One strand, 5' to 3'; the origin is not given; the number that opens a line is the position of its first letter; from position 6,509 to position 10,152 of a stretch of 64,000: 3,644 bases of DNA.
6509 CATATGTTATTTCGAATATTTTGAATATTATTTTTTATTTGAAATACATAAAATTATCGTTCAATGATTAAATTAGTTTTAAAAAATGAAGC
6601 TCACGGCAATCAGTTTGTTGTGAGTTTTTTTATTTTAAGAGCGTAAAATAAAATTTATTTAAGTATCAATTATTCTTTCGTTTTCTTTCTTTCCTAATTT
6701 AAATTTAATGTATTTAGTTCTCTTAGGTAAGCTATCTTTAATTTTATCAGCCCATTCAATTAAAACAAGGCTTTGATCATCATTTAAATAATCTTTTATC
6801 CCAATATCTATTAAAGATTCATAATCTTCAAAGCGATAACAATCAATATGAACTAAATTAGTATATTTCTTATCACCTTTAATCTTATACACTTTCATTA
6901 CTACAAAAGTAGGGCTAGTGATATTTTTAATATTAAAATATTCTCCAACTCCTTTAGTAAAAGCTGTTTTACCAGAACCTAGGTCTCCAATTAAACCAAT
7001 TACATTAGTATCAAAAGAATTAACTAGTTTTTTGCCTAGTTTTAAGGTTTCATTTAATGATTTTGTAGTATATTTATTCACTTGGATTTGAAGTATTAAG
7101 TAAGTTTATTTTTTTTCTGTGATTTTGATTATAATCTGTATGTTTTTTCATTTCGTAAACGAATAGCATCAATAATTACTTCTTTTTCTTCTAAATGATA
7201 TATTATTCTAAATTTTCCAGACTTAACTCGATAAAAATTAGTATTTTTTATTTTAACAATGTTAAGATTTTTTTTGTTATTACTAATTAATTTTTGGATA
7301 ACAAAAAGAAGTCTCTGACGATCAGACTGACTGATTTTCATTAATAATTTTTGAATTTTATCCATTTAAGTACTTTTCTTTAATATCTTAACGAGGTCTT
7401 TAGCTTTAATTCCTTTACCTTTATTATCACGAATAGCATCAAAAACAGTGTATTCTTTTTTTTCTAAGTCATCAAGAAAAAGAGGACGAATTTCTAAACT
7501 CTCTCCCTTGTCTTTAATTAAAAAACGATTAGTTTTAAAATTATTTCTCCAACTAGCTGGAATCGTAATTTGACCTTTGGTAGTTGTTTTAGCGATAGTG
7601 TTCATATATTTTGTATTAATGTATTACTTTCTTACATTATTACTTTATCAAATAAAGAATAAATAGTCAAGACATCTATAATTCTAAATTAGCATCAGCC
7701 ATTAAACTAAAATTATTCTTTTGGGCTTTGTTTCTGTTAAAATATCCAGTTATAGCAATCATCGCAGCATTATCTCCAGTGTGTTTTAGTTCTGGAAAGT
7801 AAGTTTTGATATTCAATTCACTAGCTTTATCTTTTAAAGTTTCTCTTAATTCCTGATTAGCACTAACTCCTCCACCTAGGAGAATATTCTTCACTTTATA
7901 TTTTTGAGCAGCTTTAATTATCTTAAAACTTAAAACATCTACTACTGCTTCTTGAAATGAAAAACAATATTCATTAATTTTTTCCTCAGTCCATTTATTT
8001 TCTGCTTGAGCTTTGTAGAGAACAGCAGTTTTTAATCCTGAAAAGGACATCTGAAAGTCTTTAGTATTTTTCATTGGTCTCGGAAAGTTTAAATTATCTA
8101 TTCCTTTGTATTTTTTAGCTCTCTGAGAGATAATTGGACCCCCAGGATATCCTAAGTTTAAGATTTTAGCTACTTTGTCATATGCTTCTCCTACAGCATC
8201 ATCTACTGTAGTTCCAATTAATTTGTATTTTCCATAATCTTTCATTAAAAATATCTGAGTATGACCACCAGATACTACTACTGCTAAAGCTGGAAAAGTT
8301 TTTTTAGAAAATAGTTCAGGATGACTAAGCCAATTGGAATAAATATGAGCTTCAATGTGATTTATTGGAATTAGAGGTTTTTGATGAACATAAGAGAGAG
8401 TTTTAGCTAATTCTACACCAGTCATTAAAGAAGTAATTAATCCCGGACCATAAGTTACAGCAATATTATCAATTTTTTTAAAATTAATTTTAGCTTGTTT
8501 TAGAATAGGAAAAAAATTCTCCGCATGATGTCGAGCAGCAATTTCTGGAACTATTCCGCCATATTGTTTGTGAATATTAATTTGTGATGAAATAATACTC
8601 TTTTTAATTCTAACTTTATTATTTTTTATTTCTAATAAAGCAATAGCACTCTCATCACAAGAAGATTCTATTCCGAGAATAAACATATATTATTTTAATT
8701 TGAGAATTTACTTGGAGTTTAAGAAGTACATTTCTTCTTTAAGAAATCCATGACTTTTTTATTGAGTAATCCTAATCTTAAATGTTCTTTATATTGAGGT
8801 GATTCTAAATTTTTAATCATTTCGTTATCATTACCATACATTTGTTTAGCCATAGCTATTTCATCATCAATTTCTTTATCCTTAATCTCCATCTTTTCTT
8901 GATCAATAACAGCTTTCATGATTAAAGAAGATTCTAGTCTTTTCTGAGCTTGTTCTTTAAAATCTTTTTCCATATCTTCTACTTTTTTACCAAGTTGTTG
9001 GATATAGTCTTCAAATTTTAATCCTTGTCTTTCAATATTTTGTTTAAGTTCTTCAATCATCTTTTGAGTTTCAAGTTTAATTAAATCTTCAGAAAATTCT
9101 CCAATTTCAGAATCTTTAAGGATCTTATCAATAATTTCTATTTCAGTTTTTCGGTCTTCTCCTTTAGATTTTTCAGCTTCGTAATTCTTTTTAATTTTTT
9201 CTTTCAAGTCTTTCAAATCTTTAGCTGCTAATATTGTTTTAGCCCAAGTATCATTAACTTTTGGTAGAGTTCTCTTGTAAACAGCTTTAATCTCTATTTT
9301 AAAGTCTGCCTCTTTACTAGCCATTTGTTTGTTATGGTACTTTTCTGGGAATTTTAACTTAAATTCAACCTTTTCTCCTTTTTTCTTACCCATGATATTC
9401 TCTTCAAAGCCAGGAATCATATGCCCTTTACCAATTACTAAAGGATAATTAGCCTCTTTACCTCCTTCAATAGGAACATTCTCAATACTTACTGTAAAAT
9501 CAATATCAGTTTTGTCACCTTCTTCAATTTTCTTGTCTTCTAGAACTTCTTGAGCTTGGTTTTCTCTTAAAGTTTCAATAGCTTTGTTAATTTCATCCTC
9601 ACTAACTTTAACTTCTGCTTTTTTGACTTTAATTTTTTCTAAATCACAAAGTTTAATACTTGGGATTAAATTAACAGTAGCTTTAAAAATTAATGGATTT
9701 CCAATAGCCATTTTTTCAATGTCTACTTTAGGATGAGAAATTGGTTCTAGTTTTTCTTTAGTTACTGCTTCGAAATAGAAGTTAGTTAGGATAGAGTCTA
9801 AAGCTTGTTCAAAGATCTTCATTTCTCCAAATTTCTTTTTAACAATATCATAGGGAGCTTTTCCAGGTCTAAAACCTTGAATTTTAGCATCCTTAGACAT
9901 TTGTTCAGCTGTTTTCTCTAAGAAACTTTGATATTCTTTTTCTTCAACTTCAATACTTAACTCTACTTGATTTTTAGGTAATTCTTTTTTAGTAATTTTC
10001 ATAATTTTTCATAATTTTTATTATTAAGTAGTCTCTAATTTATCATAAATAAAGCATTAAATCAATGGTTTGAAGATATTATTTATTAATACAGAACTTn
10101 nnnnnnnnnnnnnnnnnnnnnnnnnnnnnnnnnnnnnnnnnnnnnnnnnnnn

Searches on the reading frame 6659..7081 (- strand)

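Call 10: search_protein_families(library=pfam, proteins=[window:6659-7081:-], max_evalue=0.001)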
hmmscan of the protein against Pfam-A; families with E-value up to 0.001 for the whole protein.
window:6659-7081:- (140 aa): 1 family
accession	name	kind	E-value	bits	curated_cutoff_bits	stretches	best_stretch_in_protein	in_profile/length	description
PF02367.23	TsaE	-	1e-32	113.2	26.6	1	7-136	2-126/128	Threonylcarbamoyl adenosine biosynthesis protein TsaE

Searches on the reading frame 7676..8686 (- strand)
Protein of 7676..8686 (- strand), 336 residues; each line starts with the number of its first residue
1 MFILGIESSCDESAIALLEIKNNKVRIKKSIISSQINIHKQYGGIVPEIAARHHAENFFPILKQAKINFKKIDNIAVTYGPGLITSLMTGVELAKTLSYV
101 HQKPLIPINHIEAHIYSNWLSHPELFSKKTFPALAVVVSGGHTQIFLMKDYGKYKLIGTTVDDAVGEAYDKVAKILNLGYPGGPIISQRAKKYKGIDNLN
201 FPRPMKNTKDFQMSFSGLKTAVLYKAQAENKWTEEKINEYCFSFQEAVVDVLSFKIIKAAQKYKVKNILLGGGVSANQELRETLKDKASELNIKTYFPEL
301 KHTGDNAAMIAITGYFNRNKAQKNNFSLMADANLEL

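Call 10: search_protein_families(library=pfam, proteins=[window:7676-8686:-], max_evalue=0.001)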
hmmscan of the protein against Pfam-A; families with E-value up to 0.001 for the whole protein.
window:7676-8686:- (336 aa): 2 families
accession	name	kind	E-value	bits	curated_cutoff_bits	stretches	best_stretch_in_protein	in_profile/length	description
PF00814.31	TsaD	-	3e-90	303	24.8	1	29-311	4-263/264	tRNA N6-adenosine threonylcarbamoyltransferase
PF22521.2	HypF_C_2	-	1.7e-08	35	27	1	215-306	144-235/241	Carbamoyltransferase, Kae1-like Domain, second subdomain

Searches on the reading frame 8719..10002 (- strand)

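Call 10: search_protein_families(library=pfam, proteins=[window:8719-10002:-], max_evalue=0.001)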
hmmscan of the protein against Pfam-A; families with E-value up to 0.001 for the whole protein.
window:8719-10002:- (427 aa): 3 families
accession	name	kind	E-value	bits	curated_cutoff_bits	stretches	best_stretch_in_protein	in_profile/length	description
PF05697.18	Trigger_N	-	1.8e-37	129.2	22.2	1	1-145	1-144/144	Bacterial trigger factor protein (TF)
PF05698.19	Trigger_C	-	1.4e-26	93.9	22.7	1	263-422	2-161/162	Bacterial trigger factor protein (TF) C-terminus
PF00254.34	FKBP_C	-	3.5e-13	50.1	21.1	1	156-238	2-93/94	FKBP-type peptidyl-prolyl cis-trans isomerase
